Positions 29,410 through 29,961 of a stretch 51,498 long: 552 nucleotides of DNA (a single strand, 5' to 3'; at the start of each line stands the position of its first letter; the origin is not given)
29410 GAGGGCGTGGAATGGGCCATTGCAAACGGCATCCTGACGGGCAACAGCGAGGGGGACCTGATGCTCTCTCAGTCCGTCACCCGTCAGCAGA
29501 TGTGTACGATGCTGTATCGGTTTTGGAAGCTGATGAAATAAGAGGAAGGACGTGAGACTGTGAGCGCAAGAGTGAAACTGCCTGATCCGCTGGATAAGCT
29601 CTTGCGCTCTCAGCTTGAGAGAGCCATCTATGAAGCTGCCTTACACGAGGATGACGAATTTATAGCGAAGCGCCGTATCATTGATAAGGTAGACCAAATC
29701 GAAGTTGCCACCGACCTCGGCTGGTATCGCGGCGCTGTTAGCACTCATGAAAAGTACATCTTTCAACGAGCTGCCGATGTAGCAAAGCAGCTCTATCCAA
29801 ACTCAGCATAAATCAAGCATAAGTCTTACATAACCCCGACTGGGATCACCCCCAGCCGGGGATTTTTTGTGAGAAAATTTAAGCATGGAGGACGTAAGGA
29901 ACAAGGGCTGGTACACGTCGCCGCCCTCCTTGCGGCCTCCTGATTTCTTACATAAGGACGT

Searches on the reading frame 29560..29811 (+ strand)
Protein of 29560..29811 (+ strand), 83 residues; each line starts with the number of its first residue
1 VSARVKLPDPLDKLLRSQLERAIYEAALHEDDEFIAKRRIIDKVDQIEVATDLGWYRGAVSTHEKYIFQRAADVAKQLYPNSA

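Call 22: search_protein_families(library=pfam, proteins=[window:29560-29811:+], max_evalue=10)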
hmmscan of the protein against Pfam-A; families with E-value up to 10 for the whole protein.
window:29560-29811:+ (83 aa): 1 family
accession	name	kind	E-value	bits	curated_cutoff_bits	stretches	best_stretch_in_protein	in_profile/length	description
PF16509.11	KORA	-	0.009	16.6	26.7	1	17-73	4-60/84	TrfB plasmid transcriptional repressor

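Call 23: search_protein_families(library=ncbifam, proteins=[window:29560-29811:+], max_evalue=10)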
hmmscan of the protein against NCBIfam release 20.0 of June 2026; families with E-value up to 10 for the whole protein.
window:29560-29811:+ (83 aa): 0 families
